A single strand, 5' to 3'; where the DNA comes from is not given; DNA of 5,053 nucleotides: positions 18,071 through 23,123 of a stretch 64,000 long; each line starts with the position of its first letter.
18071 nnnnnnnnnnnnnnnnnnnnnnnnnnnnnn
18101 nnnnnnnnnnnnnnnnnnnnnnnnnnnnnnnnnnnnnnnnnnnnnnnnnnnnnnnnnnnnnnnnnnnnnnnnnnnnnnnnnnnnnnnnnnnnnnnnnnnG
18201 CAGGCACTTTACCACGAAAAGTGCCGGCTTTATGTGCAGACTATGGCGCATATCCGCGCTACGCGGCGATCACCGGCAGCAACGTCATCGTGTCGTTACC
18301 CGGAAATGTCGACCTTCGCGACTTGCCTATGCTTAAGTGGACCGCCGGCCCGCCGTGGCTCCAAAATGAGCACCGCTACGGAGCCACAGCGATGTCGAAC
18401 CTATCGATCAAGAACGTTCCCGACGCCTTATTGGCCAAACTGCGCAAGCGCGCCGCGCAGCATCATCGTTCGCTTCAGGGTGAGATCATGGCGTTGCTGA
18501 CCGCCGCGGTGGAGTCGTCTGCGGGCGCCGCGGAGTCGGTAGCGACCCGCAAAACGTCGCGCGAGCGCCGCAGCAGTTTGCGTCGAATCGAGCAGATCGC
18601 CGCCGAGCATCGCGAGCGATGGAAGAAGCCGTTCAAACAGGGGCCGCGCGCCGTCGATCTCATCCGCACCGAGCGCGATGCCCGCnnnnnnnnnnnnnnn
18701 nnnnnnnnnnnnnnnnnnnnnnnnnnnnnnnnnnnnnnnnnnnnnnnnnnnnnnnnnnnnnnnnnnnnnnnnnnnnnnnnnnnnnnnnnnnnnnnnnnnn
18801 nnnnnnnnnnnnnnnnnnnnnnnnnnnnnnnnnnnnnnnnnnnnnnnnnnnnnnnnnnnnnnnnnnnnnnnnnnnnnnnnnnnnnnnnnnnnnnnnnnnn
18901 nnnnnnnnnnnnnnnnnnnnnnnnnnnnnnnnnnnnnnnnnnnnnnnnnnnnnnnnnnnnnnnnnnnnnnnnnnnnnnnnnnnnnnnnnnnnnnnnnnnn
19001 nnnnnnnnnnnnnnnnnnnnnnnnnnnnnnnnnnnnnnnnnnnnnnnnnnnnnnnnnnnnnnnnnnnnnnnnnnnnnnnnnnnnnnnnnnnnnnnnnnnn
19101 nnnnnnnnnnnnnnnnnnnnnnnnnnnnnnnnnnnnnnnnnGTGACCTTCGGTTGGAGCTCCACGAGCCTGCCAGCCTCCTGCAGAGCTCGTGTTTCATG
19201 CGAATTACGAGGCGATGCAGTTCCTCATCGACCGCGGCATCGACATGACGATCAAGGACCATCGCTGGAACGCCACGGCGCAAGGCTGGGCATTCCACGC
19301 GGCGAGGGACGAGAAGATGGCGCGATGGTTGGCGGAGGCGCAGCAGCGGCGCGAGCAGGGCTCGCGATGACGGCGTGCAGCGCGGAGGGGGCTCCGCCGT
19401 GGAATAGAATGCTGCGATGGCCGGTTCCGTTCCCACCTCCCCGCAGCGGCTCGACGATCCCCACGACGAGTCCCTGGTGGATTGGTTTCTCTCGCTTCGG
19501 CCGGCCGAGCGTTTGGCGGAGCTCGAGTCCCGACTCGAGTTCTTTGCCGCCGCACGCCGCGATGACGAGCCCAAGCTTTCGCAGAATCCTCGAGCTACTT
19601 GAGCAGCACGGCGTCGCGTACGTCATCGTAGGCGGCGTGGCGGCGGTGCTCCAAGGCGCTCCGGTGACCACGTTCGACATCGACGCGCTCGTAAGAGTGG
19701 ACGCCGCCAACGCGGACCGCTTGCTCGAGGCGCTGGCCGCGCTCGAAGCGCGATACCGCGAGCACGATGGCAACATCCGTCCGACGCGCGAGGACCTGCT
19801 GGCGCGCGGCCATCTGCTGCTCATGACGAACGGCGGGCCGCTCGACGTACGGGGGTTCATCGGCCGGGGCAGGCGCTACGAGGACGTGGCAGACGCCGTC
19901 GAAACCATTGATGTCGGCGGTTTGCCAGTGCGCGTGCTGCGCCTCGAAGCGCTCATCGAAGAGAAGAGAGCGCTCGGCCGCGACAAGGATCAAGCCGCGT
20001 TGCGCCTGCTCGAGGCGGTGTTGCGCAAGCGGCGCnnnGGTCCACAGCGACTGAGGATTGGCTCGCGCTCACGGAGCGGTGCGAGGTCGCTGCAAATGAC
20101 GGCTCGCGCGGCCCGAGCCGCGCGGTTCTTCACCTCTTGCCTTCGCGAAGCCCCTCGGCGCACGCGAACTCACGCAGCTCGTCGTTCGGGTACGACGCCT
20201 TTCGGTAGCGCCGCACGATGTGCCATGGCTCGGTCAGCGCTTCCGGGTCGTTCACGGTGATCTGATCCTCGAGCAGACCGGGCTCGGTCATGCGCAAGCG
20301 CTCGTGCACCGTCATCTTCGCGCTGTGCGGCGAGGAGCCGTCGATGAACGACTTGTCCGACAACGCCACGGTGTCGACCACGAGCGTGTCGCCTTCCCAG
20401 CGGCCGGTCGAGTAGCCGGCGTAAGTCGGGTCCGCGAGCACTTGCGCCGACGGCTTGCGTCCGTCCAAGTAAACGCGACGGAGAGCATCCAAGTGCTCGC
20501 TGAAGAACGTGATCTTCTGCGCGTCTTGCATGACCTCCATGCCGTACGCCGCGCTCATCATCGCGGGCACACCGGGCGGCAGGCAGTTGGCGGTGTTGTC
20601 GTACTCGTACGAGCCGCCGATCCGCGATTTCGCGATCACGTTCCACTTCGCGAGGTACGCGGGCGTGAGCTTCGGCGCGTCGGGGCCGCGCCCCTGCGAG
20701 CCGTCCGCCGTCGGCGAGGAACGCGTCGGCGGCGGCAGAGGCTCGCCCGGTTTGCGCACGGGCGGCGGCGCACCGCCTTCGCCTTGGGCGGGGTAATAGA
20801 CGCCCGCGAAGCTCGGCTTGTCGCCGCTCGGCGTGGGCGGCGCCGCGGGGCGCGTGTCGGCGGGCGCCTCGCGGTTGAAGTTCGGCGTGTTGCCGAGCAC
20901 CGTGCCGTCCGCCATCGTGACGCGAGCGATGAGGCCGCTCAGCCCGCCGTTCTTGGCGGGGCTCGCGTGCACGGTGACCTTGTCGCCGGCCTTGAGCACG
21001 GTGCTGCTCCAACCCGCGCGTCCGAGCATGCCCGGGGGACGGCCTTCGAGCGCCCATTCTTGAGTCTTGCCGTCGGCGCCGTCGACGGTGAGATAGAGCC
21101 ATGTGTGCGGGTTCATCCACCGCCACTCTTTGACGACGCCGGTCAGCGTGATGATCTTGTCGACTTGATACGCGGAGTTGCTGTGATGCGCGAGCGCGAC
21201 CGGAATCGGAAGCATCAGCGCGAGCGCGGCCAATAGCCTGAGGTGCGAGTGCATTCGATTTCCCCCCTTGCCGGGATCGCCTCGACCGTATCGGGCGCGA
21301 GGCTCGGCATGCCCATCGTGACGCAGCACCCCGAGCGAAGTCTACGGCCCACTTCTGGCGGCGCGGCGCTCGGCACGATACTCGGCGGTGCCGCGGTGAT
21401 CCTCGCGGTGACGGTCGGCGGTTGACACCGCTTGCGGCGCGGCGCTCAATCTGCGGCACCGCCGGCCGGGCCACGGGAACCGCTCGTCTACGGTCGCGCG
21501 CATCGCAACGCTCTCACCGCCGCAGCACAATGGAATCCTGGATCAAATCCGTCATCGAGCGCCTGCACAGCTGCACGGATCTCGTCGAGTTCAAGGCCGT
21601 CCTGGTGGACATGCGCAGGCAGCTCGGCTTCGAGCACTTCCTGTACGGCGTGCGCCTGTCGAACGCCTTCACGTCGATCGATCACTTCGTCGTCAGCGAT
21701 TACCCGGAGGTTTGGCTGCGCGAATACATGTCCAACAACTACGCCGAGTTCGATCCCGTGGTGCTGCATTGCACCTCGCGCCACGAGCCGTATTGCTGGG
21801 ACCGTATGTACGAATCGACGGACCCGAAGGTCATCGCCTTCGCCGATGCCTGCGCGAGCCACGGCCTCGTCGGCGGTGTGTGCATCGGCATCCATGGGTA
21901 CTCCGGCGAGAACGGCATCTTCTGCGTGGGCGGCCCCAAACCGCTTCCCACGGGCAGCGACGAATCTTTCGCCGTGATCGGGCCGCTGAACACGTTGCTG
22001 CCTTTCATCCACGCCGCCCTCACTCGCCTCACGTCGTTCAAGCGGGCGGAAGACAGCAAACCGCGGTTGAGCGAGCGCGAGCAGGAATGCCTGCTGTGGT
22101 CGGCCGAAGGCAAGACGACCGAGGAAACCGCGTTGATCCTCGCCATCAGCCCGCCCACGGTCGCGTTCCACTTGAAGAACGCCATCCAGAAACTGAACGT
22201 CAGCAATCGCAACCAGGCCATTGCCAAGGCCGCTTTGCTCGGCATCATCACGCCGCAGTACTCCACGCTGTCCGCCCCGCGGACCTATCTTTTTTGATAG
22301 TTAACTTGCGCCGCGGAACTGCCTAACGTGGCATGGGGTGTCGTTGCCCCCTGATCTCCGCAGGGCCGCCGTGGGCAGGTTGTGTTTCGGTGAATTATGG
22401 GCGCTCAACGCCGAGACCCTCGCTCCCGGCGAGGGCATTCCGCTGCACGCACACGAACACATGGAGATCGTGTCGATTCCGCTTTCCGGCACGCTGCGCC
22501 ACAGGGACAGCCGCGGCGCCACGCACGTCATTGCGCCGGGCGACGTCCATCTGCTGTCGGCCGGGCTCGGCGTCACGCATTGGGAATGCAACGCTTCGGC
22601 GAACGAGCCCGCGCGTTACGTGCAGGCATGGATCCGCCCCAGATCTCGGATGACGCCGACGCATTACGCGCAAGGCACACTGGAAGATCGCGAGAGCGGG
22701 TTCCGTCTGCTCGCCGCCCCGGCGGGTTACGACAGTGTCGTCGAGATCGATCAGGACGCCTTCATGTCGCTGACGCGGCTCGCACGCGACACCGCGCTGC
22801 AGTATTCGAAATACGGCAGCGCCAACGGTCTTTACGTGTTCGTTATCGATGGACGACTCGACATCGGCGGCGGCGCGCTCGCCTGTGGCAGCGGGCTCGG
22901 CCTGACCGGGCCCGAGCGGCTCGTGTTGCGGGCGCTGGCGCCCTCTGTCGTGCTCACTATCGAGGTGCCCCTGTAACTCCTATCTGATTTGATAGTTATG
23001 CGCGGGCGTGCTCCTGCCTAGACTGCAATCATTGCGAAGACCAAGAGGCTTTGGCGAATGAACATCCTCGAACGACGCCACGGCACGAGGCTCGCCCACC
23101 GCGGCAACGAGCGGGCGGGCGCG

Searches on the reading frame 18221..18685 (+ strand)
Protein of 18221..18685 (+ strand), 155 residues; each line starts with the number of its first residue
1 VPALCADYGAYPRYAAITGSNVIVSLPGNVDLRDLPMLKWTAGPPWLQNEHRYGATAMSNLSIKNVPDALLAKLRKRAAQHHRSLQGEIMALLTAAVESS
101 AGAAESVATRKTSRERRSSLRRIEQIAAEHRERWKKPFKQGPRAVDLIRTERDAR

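Call 48: search_protein_families(library=pfam, proteins=[window:18221-18685:+], max_evalue=0.001)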
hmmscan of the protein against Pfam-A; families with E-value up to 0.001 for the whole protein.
window:18221-18685:+ (155 aa): 2 families
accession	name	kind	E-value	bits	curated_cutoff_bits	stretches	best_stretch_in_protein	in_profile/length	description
PF22513.2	FitA-like_RHH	-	2.5e-12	47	27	1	60-97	2-39/39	Antitoxin FitA-like, ribbon-helix-helix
PF03869.20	Arc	-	0.00033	20.9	20.4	1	67-96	12-41/50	Arc-like DNA binding domain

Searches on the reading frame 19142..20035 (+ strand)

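Call 48: search_protein_families(library=pfam, proteins=[window:19142-20035:+], max_evalue=0.001)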
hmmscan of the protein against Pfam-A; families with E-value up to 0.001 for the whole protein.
window:19142-20035:+ (298 aa): 2 families
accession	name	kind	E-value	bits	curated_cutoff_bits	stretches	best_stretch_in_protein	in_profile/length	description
PF10706.15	Aminoglyc_resit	-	1.1e-05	26.1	21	1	147-270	3-128/149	Aminoglycoside-2''-adenylyltransferase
PF09970.15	DUF2204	-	0.0006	19.9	20.3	0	250-296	104-150/181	Nucleotidyl transferase of unknown function (DUF2204)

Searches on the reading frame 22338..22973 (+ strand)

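Call 69: search_protein_families(library=pfam, proteins=[window:22338-22973:+], max_evalue=0.0001)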
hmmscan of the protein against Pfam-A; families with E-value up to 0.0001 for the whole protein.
window:22338-22973:+ (212 aa): 3 families
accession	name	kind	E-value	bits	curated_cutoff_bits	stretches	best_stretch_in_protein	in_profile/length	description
PF02678.22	Pirin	-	7.8e-20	71.3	26.1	1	26-99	37-108/108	Pirin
PF17954.7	Pirin_C_2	-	7.8e-15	55.3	22.9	1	124-210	1-86/86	Quercetinase C-terminal cupin domain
PF07883.17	Cupin_2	-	4.6e-06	26.7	27.2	1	26-95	3-67/70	Cupin domain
